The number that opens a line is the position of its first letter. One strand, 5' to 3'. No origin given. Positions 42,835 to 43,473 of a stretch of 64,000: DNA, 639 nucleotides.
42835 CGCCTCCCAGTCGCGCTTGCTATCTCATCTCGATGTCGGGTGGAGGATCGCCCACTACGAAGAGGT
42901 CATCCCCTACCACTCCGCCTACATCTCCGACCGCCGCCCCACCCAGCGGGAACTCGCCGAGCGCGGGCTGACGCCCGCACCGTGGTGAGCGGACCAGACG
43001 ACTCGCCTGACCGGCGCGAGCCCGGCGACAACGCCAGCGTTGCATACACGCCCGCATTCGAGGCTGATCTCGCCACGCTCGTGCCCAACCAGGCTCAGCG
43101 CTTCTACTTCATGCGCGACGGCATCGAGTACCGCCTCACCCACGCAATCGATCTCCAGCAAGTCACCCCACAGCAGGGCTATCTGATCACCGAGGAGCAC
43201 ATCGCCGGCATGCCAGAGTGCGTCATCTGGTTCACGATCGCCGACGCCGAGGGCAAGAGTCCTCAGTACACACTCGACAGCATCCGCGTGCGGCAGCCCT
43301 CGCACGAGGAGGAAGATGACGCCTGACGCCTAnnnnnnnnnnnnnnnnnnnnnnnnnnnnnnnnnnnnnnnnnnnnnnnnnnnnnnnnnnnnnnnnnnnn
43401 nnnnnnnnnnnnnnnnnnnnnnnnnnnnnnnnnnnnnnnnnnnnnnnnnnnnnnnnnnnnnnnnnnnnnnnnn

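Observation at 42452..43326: Second Panacea-domain gene coupled (GTGA overlap) to a 113-aa ORF with a faint RelE/ParE-like pattern, divergent from rplI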

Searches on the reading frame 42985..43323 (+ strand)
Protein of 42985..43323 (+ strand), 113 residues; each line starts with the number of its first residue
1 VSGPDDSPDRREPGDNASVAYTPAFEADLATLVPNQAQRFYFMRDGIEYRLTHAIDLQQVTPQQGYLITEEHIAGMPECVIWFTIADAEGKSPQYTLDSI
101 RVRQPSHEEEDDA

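Call 5: search_protein_families(library=pfam, proteins=[window:42985-43323:+], max_evalue=10)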
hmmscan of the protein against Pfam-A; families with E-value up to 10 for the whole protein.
seq(113 aa): 0 families

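Call 6: search_protein_families(library=ncbifam, proteins=[window:42985-43323:+], max_evalue=10)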
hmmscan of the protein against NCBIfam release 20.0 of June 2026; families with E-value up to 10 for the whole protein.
seq(113 aa): 0 families

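Call 7: find_homologous_proteins(query=window:42985-43323:+, max_evalue=0.01)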
Query seq(113 aa) (113 aa): 5 proteins with E <= 0.01 among 5 candidates.
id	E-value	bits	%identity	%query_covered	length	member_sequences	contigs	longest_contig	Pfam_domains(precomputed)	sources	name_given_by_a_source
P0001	9.3e-71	253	100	100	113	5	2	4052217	-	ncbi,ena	-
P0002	3.4e-49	184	77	99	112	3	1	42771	-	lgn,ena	-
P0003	9.0e-43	163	62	100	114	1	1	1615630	-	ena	-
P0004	9.3e-38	147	58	100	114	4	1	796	-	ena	-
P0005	1.9e-33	133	56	100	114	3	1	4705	-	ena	-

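Call 8: search_protein_families(library=padloc, proteins=[window:42985-43323:+], max_evalue=10)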
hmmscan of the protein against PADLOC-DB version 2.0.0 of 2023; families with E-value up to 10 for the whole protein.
seq(113 aa): 0 families

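Call 9: search_protein_families(library=phrogs, proteins=[window:42985-43323:+], max_evalue=10)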
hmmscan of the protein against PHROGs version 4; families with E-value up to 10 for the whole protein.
seq(113 aa): 0 families

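Call 13: find_encoding_contigs(protein=P0003, flank=6000, max_places=3)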
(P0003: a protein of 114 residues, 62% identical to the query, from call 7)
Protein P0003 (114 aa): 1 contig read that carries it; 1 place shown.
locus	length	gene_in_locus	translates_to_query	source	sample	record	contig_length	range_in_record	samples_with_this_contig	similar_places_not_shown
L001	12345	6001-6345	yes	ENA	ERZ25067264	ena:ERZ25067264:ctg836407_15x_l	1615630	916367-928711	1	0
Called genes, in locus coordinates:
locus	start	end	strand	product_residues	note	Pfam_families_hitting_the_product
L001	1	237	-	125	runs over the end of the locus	-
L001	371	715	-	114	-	-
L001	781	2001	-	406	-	PF01695:IstB_IS21, PF00308:Bac_DnaA, PF13191:AAA_16 (faint), PF13604:AAA_30 (faint), PF00005:ABC_tran (faint), PF00004:AAA (weak), PF00308:Bac_DnaA, PF01695:IstB_IS21, +7 more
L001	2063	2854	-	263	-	PF07261:DnaB_2 (weak)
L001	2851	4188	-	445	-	PF00772:DnaB, PF03796:DnaB_C, PF13481:AAA_25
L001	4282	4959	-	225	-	PF01281:Ribosomal_L9_N, PF03948:Ribosomal_L9_C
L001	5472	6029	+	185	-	PF13274:SocA_Panacea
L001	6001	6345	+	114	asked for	-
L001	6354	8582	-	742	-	PF18072:FGAR-AT_linker, PF00586:AIRS, PF02769:AIRS_C, PF00586:AIRS, PF02769:AIRS_C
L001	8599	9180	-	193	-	PF14333:DUF4389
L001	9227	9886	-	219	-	PF14333:DUF4389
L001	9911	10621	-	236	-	PF13507:GATase_5, PF07685:GATase_3, PF01965:DJ-1_PfpI (weak)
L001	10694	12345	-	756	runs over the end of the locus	PF07697:7TMR-HDED, PF07698:7TM-7TMR_HD (weak), PF01966:HD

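Call 14: find_encoding_contigs(protein=P0002, flank=6000, max_places=3)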
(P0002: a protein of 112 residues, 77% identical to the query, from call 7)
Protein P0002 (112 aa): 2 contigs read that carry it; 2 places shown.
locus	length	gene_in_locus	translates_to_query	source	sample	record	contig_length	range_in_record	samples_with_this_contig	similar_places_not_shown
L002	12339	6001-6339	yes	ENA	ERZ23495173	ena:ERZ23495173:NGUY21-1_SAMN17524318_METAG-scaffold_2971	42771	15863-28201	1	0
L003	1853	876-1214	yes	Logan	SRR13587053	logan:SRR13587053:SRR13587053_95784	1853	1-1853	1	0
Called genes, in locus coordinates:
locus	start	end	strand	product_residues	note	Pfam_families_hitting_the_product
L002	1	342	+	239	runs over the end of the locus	PF02597:ThiS, PF02391:MoaE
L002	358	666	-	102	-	-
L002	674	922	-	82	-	-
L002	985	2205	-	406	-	PF13191:AAA_16 (faint), PF01695:IstB_IS21, PF00308:Bac_DnaA, PF13604:AAA_30 (faint), PF00005:ABC_tran (faint), PF00004:AAA (weak), PF00308:Bac_DnaA, PF01695:IstB_IS21, +6 more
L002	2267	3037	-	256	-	PF07261:DnaB_2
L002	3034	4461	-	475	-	PF00772:DnaB, PF13481:AAA_25, PF03796:DnaB_C, PF06745:ATPase (faint)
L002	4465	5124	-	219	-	PF01281:Ribosomal_L9_N, PF03948:Ribosomal_L9_C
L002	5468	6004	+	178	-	PF13274:SocA_Panacea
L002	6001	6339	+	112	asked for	-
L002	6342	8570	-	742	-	PF18072:FGAR-AT_linker, PF00586:AIRS, PF02769:AIRS_C, PF00586:AIRS, PF02769:AIRS_C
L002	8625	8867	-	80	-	-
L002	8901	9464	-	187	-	PF14333:DUF4389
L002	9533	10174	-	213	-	PF14333:DUF4389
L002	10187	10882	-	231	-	PF13507:GATase_5, PF07685:GATase_3, PF01965:DJ-1_PfpI (weak)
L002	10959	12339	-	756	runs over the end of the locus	PF07697:7TMR-HDED, PF07698:7TM-7TMR_HD (weak), PF01966:HD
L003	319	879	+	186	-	PF13274:SocA_Panacea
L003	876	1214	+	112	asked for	-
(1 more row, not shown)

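Call 16: find_encoding_contigs(protein=P0005, flank=6000, max_places=3)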
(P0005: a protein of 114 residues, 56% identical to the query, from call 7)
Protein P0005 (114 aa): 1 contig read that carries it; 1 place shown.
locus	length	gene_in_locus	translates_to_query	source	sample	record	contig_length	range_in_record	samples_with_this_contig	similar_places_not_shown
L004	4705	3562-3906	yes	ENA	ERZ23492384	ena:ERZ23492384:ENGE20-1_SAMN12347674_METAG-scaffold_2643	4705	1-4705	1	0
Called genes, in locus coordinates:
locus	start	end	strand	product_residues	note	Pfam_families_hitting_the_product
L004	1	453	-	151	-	?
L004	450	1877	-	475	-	PF00772:DnaB, PF13481:AAA_25, PF03796:DnaB_C, PF06745:ATPase (faint)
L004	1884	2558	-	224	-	PF01281:Ribosomal_L9_N, PF03948:Ribosomal_L9_C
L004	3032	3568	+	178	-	PF13274:SocA_Panacea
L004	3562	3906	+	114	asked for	-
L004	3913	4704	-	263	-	?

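Call 17: find_encoding_contigs(protein=P0001, flank=3000, max_places=3)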
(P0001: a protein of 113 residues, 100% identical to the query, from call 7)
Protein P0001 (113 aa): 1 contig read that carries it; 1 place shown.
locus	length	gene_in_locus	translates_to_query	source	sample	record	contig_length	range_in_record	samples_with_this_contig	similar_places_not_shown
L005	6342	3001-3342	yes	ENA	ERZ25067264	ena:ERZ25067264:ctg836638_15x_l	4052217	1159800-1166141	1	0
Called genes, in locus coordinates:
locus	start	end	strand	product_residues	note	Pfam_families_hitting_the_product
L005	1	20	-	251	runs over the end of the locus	PF07261:DnaB_2 (weak)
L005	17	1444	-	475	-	PF00772:DnaB, PF13481:AAA_25, PF03796:DnaB_C, PF06745:ATPase (faint)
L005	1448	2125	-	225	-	PF01281:Ribosomal_L9_N, PF03948:Ribosomal_L9_C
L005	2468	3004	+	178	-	PF13274:SocA_Panacea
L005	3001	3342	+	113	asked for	-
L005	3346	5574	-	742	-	PF18072:FGAR-AT_linker, PF00586:AIRS, PF02769:AIRS_C, PF00586:AIRS, PF02769:AIRS_C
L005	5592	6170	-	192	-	PF14333:DUF4389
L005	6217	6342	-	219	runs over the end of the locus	PF14333:DUF4389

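Call 20: predict_structure(alignment_id=A1)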
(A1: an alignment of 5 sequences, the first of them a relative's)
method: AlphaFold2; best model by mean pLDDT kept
length: 113 residues; sequences in the alignment: 5
mean_pLDDT: 78.2   pTM: 0.68
mean pLDDT of the five models: 78.2, 66.9, 44.4, 44.0, 37.3
residues with pLDDT >= 90: 39; 70-90: 41; 50-70: 16; < 50: 17
segments of 3 or more residues with pLDDT < 50: 1-14
pLDDT, mean of each block of 10 residues (from residue 1): 43 64 95 90 88 88 89 75 82 89 67 50
secondary structure, 60 per line:
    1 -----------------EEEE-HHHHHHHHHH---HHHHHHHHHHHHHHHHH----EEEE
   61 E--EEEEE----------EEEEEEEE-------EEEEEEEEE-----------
elements in order: E18-21 H23-32 H36-52 E57-61 E64-68 E79-86 E94-102

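Call 23: search_protein_representatives(alignment_id=A1)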
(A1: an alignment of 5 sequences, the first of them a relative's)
Query: 5 sequences, 114 profile positions. Proteins with E-value up to 0.001 (for the whole library): 14; up to 1e-10: 4; up to 1e-30: 1. The best 14 are listed.
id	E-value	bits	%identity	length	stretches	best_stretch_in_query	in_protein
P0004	3.0e-59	214.1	-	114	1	1-114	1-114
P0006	2.9e-16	75.7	-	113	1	8-114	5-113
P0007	4.1e-16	75.2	-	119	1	1-114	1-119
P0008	1.4e-14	70.2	-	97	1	23-114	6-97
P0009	8.1e-09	51.7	-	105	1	14-114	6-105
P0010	1.0e-08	51.4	-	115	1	5-112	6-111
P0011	4.6e-08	49.2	-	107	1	18-114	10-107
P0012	2.9e-07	46.6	-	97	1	20-112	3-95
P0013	3.6e-07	46.4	-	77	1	43-114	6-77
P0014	4.7e-07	46.0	-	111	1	15-114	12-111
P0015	1.2e-06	44.6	-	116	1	3-114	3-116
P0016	3.2e-05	40.1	-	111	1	9-113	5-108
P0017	5.0e-04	36.2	-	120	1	5-114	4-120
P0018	8.2e-04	35.5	-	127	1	15-112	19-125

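Call 26: fold_search(model_id=the predicted structure, library=pdb)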
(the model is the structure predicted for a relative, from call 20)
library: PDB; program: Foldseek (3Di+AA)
matches with E <= 10: 725; with E <= 0.001: 0
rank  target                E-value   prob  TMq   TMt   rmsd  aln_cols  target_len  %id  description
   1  4fxe_E                1.2e-01  0.97  0.50  0.64   3.3        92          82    6  Crystal structure of the intact E. coli RelBE toxin-antitoxin complex (released 2012-08-29)
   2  6cqk_A                3.3e-01  0.28  0.21  0.25   6.9        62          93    6  Crystal Structure of mitochondrial single-stranded DNA binding proteins from S. cerevisiae, Rim1 (Form1) (released 2018-05-30)
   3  3kzt_A                3.7e-01  0.21  0.29  0.26   6.7        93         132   10  Crystal structure of Protein of unknown function (NP_812423.1) from BACTEROIDES THETAIOTAOMICRON VPI-5482 at 2.10 A re (released 2010-02-02)
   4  5eay_D                3.7e-01  0.14  0.17  0.17  10.4        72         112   12  Crystal structure of a Dna2 peptide in complex with Rpa 70N (released 2015-11-18)
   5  7vd7_A                4.2e-01  0.33  0.34  0.38   6.0        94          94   11  Toxin - Antitoxin complex from Salmonella enterica serovar Typhimurium (released 2022-09-14)
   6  6cqk_D                4.7e-01  0.21  0.23  0.28   9.0        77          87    5  Crystal Structure of mitochondrial single-stranded DNA binding proteins from S. cerevisiae, Rim1 (Form1) (released 2018-05-30)
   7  3ec9_A                4.7e-01  0.18  0.29  0.27   8.2        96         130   11  CRYSTAL STRUCTURE OF A NTF2-like protein (BTH_I0051) FROM BURKHOLDERIA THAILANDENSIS E264 AT 1.60 A RESOLUTION (released 2008-09-09)
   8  3ec9_B                5.0e-01  0.18  0.29  0.27   8.2        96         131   11  CRYSTAL STRUCTURE OF A NTF2-like protein (BTH_I0051) FROM BURKHOLDERIA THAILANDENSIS E264 AT 1.60 A RESOLUTION (released 2008-09-09)
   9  6vek_A                5.3e-01  0.20  0.30  0.13  12.7       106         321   11  Contact-dependent growth inhibition toxin-immunity protein complex from from E. coli 3006, full-length (released 2021-01-27)
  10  4uf7_B                5.7e-01  0.38  0.29  0.10   4.4        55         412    7  Ghanaian henipavirus (Gh-M74a) attachment glycoprotein in complex with human ephrinB2 (released 2015-04-01)
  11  3kzt_B                5.7e-01  0.30  0.33  0.29   6.2        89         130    8  Crystal structure of Protein of unknown function (NP_812423.1) from BACTEROIDES THETAIOTAOMICRON VPI-5482 at 2.10 A re (released 2010-02-02)
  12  3vhx_H                6.4e-01  0.54  0.30  0.38   4.3        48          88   17  The crystal structure of Arf6-MKLP1 (Mitotic kinesin-like protein 1) complex (released 2012-05-16)
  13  1s66_L                6.8e-01  0.12  0.24  0.23  10.0        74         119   19  Crystal structure of heme domain of direct oxygen sensor from E. coli (released 2004-06-22)
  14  7s2h_A                7.2e-01  0.18  0.24  0.08  10.3        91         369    8  Crystal structure of Trypanosoma cruzi glucokinase in the apo form (open conformation) (released 2021-10-06)
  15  6cqk_C                7.2e-01  0.15  0.22  0.27   9.8        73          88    7  Crystal Structure of mitochondrial single-stranded DNA binding proteins from S. cerevisiae, Rim1 (Form1) (released 2018-05-30)
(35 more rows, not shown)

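Call 28: find_encoding_contigs(protein=P0006, flank=4000, max_places=2)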
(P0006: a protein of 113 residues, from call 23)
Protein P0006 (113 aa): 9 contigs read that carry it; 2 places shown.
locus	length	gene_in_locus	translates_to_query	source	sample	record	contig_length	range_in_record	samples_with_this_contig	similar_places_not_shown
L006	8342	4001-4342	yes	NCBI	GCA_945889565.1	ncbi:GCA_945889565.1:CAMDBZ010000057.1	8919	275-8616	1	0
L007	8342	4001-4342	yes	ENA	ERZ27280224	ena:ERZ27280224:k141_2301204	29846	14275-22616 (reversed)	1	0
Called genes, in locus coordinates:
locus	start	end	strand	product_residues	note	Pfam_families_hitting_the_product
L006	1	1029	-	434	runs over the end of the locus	?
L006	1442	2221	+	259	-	PF03309:Pan_kinase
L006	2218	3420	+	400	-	PF02441:Flavoprotein, PF04127:DFP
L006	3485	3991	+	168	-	PF13274:SocA_Panacea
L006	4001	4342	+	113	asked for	-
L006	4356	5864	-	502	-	PF02789:Peptidase_M17_N, PF00883:Peptidase_M17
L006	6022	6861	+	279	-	PF14378:PAP2_3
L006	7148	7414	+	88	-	PF00312:Ribosomal_S15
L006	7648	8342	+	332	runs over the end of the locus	?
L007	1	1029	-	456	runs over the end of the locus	PF11638:DnaA_N, PF00308:Bac_DnaA, PF00004:AAA (weak), PF01695:IstB_IS21, PF08299:Bac_DnaA_C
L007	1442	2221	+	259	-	PF03309:Pan_kinase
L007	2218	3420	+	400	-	PF02441:Flavoprotein, PF04127:DFP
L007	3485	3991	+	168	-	PF13274:SocA_Panacea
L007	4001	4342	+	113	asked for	-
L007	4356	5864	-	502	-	PF02789:Peptidase_M17_N, PF00883:Peptidase_M17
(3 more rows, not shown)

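Call 30: find_encoding_contigs(protein=P0009, flank=4000, max_places=2)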
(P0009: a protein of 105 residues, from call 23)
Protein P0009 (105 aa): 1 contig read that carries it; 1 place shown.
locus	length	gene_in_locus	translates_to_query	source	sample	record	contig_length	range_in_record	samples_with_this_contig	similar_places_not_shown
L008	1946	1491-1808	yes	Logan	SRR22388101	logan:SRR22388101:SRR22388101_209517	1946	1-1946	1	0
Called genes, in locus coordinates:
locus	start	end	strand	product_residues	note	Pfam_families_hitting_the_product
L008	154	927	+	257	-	PF01113:DapB_N, PF05173:DapB_C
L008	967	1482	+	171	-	PF13274:SocA_Panacea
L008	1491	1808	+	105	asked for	-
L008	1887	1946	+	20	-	?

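Call 31: find_encoding_contigs(protein=P0012, flank=4000, max_places=2)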
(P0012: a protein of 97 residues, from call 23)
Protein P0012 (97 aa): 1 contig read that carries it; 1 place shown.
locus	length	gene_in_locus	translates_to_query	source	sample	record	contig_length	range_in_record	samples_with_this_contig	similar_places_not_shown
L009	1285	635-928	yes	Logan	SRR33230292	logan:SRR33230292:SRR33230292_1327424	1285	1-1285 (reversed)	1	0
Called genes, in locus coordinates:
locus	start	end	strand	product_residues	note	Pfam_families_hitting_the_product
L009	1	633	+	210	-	?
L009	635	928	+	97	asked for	-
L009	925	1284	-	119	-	?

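Call 32: find_encoding_contigs(protein=P0017, flank=4000, max_places=2)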
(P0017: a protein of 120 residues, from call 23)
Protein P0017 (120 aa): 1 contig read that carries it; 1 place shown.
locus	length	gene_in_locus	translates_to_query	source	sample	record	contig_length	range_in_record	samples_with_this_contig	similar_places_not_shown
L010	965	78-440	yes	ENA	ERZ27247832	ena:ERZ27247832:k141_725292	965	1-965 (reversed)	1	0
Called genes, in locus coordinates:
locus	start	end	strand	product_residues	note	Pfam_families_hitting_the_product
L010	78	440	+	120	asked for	-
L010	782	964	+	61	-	?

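Call 36: search_solved_structures(query=A2, max_evalue=10, show_alignments=2)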
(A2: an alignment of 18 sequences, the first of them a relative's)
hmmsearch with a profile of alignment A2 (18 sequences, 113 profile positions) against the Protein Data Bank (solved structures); distinct sequences matched with E-value up to 10: 0.
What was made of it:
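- Tried and rejected: No hit (call 36).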

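Call 42: predict_structure(alignment_id=A2)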
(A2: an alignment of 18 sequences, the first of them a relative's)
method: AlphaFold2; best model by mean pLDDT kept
length: 113 residues; sequences in the alignment: 18
mean_pLDDT: 78.3   pTM: 0.63
mean pLDDT of the five models: 78.3, 78.0, 76.6, 76.6, 74.8
residues with pLDDT >= 90: 25; 70-90: 60; 50-70: 18; < 50: 10
segments of 3 or more residues with pLDDT < 50: 8-14
pLDDT, mean of each block of 10 residues (from residue 1): 51 66 91 88 87 82 88 80 83 88 65 54
secondary structure, 60 per line:
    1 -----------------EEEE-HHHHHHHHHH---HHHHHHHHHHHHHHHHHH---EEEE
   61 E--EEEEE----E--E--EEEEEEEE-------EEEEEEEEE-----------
elements in order: E18-21 H23-32 H36-53 E57-61 E64-68 E79-86 E94-102
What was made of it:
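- On RelE/ParE toxin superfamily: AlphaFold2 models (calls 20, 42).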

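Call 49: fold_search(model_id=the predicted structure, library=pdb)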
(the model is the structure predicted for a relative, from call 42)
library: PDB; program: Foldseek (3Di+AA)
matches with E <= 10: 701; with E <= 0.001: 0
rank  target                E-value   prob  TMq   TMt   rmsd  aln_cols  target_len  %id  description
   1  9g12_B                1.7e-02  1.00  0.52  0.67   3.9        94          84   16  Mycobacterium tuberculosis RelBE1 toxin-antitoxin system; rv1247c (relB1 antitoxin), rv1246c (relE1 toxin) (released 2025-12-17)
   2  3g5o_B                2.8e-02  1.00  0.51  0.67   3.7        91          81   13  The crystal structure of the toxin-antitoxin complex RelBE2 (Rv2865-2866) from Mycobacterium tuberculosis (released 2009-04-14)
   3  5jaa_D                5.1e-02  0.97  0.43  0.47   4.2        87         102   10  Crystal structure of the HigBA2 toxin-antitoxin complex (released 2017-04-05)
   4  7vd7_A                1.3e-01  0.87  0.45  0.52   4.7        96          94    6  Toxin - Antitoxin complex from Salmonella enterica serovar Typhimurium (released 2022-09-14)
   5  3oei_K                1.6e-01  0.80  0.43  0.54   5.3        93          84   15  Crystal structure of Mycobacterium tuberculosis RelJK (Rv3357-Rv3358-RelBE3) (released 2011-03-16)
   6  6af4_A                2.0e-01  0.87  0.50  0.48   3.8       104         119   10  Toxin-Antitoxin module from Streptococcus pneumoniae (released 2019-08-14)
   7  9i8a_B                2.1e-01  0.12  0.24  0.16  10.1       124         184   10  NXT1-NXF1 complex crystallized in space group P65 2 2 (released 2025-05-14)
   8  4fxe_E                2.4e-01  0.90  0.50  0.63   3.3        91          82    8  Crystal structure of the intact E. coli RelBE toxin-antitoxin complex (released 2012-08-29)
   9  6af4_C                2.9e-01  0.84  0.51  0.49   3.9       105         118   11  Toxin-Antitoxin module from Streptococcus pneumoniae (released 2019-08-14)
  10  2a6r_C                3.7e-01  0.63  0.44  0.56   4.2        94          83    7  Crystal structure of YoeB under PEG condition (released 2005-08-23)
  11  2kc8_MODEL_1_A        4.2e-01  0.66  0.48  0.54   4.0        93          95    9  Structure of E. coli toxin RelE (R81A/R83A) mutant in complex with antitoxin RelBc (K47-L79) peptide (released 2009-03-17)
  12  3mnf                  4.2e-01  0.04  0.16  0.10  14.2       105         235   11  Crystal structure of PAC2 family protein from Streptomyces avermitilis MA (released 2010-05-05)
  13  5ymx_B                5.5e-01  0.06  0.21  0.14  10.3        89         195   16  Myxococcus xanthus MglA in GDP bound conformation (released 2018-10-24)
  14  7s2h_A                5.8e-01  0.20  0.24  0.08  11.0        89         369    6  Crystal structure of Trypanosoma cruzi glucokinase in the apo form (open conformation) (released 2021-10-06)
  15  6mrk_B                5.8e-01  0.06  0.21  0.15  12.3       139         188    7  Crystal structure of dmNxf2 NTF2-like domain in complex with Nxt1/p15 (released 2019-07-03)
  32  7r5a_A                1.0e+00  0.20  0.37  0.43   6.4       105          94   11  Vibrio cholera ParD2:ParE2 antitoxin:toxin complex (released 2022-04-27)
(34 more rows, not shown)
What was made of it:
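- On RelE/ParE toxin superfamily: Foldseek PDB hits: 9g12_B RelE1 (E 0.017, probability 1.00, TM 0.52/0.67), 3g5o_B RelE2, 5jaa_D HigB2, 3oei_K RelK, 4fxe_E RelE, 2a6r_C YoeB (call 49).
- Closest known: ParE toxins. Same: ParE2 (7r5a) appears in the Foldseek list (call 49, rank 32).
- Its best PDB matches are RelE1, RelE2, HigB2, RelK, HigB, RelE and YoeB, and ParE2 also appears in the list (calls 42, 49). The best structural matches are RelE1, RelE2, RelK, RelE, YoeB and HigB (calls 26, 49).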
